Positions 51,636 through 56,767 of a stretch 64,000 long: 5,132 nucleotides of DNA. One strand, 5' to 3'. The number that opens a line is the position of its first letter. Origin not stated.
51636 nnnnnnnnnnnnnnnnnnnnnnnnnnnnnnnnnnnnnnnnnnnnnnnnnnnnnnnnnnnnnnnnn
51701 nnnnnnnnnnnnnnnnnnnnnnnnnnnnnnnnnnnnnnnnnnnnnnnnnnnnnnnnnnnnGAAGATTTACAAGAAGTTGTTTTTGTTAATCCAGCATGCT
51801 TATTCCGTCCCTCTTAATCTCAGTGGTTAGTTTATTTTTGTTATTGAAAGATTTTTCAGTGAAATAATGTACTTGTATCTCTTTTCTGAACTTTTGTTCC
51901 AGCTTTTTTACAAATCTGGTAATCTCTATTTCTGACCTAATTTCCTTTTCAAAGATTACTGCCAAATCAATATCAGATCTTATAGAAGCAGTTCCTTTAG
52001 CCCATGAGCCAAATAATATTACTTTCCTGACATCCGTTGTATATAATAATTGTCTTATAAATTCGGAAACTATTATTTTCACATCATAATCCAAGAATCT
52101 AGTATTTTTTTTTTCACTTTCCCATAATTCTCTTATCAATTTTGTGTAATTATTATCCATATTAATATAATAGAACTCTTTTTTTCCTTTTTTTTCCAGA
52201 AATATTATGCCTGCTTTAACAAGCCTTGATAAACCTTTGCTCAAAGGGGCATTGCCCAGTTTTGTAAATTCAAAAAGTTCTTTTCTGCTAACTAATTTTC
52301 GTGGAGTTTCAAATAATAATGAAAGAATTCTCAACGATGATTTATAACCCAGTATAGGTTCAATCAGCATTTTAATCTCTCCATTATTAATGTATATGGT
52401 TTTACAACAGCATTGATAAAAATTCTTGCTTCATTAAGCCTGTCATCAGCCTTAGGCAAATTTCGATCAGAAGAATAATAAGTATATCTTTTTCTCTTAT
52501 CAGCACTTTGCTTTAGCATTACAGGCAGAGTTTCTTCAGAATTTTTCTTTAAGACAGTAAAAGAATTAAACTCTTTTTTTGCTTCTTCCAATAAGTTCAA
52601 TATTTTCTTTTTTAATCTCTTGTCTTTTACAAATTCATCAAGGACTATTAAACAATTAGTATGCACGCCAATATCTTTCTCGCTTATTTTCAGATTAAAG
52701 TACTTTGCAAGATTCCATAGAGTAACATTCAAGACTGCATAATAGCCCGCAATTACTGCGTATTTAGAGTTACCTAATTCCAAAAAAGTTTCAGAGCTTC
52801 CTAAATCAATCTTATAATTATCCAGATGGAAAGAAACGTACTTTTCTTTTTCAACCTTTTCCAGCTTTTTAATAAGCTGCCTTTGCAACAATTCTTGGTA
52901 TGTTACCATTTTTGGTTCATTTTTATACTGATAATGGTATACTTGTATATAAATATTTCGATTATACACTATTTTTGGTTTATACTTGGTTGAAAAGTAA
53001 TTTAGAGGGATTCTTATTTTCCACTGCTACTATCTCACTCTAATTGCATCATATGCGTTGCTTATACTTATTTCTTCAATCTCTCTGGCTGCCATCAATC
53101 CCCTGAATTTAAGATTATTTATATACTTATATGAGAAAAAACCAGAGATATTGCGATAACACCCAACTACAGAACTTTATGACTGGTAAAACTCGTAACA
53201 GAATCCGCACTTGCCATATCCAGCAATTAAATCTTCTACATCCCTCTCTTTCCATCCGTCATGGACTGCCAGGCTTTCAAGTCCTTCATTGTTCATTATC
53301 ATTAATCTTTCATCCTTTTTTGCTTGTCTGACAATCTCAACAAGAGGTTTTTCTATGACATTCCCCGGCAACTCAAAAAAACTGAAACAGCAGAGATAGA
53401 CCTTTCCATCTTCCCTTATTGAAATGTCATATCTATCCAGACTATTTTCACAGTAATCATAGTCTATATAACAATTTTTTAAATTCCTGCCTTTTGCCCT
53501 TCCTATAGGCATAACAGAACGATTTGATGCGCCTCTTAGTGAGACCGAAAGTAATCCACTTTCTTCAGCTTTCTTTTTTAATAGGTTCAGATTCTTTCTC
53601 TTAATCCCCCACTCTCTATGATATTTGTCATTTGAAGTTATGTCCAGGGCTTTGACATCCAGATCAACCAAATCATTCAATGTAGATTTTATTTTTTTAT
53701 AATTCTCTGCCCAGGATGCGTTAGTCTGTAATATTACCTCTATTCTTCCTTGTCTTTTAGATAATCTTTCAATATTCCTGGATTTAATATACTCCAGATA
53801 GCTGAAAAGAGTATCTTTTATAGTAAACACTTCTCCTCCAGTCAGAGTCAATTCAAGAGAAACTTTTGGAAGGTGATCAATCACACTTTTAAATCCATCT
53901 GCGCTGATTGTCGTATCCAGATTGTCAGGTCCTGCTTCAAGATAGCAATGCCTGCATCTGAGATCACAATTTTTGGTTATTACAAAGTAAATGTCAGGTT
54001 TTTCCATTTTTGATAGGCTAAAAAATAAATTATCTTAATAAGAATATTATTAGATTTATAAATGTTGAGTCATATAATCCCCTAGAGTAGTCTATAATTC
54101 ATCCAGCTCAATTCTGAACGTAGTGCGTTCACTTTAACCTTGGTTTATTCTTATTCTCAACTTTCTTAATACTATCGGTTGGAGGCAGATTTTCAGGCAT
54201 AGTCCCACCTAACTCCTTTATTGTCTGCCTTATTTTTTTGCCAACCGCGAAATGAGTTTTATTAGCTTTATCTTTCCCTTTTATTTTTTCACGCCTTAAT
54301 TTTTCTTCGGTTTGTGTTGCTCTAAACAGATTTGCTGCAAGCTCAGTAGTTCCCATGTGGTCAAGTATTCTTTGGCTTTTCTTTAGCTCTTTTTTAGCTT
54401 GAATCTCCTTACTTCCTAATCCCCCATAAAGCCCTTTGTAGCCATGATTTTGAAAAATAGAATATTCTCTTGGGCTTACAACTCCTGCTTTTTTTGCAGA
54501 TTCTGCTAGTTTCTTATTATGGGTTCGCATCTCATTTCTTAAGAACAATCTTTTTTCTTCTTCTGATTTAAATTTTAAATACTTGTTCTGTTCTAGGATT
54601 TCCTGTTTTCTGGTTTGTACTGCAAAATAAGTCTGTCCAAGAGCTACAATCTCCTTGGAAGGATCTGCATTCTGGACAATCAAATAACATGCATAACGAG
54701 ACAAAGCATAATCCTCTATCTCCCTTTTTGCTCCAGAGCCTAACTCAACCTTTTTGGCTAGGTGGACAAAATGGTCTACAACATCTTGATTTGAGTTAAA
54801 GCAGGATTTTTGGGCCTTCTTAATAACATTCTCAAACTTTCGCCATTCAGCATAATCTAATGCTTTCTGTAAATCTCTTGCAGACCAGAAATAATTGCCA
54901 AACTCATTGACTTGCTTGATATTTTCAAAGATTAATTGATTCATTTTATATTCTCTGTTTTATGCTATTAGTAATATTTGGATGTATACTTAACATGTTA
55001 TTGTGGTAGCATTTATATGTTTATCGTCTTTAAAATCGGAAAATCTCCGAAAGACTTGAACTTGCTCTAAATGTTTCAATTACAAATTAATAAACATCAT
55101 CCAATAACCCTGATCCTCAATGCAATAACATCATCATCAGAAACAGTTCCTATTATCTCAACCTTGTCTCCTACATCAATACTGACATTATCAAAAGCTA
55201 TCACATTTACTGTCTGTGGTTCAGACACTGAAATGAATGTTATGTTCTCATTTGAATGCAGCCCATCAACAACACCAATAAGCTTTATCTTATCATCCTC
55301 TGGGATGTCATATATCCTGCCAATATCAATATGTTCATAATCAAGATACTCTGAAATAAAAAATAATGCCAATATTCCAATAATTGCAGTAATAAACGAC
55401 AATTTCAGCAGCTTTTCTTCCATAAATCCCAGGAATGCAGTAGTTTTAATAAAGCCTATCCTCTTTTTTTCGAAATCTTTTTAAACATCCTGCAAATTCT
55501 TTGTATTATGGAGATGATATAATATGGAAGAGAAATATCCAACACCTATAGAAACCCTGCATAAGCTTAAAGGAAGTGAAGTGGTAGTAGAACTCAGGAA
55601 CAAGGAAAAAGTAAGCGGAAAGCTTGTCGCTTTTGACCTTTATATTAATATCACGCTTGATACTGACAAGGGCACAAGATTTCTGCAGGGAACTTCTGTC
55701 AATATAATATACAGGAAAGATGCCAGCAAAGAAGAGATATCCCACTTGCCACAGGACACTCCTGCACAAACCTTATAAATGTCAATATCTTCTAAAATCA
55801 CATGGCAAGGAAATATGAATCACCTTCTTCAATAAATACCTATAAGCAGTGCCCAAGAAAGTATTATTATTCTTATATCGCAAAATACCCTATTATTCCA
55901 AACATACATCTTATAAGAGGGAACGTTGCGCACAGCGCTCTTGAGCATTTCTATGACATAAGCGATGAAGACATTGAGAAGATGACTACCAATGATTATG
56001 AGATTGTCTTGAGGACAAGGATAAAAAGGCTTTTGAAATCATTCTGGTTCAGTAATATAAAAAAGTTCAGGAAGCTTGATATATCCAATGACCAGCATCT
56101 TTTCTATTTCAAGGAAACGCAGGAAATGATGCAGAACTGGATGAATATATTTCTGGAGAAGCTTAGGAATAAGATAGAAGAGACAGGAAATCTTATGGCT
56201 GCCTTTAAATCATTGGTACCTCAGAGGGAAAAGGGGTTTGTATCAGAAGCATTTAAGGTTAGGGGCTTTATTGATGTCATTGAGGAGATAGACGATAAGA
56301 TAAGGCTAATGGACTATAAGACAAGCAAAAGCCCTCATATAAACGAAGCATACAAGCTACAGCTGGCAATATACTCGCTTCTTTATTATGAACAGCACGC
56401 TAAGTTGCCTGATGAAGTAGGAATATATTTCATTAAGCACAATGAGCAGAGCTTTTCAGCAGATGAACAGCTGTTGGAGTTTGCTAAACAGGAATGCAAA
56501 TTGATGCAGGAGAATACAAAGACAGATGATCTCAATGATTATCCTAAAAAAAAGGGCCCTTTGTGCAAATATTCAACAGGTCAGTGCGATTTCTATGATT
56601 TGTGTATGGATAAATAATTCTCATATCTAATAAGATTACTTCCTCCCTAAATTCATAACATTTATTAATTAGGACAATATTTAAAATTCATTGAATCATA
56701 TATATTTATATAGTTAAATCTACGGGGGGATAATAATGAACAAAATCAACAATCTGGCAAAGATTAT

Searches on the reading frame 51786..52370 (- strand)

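Call 42: search_protein_families(library=pfam, proteins=[window:51786-52370:-], max_evalue=0.0001)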
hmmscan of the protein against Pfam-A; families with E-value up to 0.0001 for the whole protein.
window:51786-52370:- (194 aa): 3 families
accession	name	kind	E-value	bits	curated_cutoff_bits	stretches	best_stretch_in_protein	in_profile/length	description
PF18765.7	Polbeta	-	2.8e-12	47.1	26.9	1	105-189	3-84/93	Polymerase beta, Nucleotidyltransferase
PF01909.29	NTP_transf_2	-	1.1e-10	42.2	21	1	102-177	5-80/93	Nucleotidyltransferase domain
PF22600.2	MTPAP-like_central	-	3.1e-05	24.5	27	1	114-165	39-91/139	Poly(A) RNA polymerase, mitochondrial-like, central palm domain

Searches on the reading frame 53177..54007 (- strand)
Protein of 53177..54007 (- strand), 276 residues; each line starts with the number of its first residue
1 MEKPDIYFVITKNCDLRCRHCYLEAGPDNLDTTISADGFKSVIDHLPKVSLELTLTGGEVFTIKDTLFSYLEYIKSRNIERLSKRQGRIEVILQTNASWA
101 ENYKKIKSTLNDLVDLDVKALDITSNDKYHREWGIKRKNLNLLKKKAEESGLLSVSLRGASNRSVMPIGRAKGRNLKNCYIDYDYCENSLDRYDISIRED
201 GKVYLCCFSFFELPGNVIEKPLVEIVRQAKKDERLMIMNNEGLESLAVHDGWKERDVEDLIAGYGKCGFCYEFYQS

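Call 62: search_protein_families(library=pfam, proteins=[window:53177-54007:-], max_evalue=0.0001)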
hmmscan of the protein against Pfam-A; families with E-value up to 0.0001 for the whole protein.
window:53177-54007:- (276 aa): 1 family
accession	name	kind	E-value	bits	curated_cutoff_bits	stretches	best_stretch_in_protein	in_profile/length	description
PF04055.27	Radical_SAM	-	6.7e-09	36.6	29.5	1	9-134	2-121/166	Radical SAM superfamily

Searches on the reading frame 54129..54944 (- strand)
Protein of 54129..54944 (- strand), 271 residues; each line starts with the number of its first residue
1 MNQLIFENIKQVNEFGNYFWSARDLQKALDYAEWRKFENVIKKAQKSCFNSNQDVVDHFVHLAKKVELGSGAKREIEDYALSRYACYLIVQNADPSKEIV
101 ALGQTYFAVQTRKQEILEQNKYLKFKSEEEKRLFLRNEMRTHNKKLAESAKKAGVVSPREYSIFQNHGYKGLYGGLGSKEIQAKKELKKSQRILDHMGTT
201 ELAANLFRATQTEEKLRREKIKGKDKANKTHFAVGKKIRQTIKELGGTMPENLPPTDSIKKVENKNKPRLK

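Call 62: search_protein_families(library=pfam, proteins=[window:54129-54944:-], max_evalue=0.0001)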
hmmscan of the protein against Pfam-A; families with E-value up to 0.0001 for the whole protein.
window:54129-54944:- (271 aa): 1 family
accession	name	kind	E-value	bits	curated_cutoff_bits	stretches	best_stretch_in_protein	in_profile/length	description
PF02498.22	Bro-N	-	4.7e-11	43.6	25.6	1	9-100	2-85/96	BRO family, N-terminal domain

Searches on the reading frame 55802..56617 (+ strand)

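Call 62: search_protein_families(library=pfam, proteins=[window:55802-56617:+], max_evalue=0.0001)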
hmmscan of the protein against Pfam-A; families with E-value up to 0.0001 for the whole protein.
window:55802-56617:+ (271 aa): 2 families
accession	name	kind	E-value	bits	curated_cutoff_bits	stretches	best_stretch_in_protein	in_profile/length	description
PF12705.13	PDDEXK_1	-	1.8e-25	90.8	22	1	7-268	3-246/247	PD-(D/E)XK nuclease superfamily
PF08696.17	Dna2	-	8.2e-06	26.1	22.4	1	8-160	58-201/204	DNA replication factor Dna2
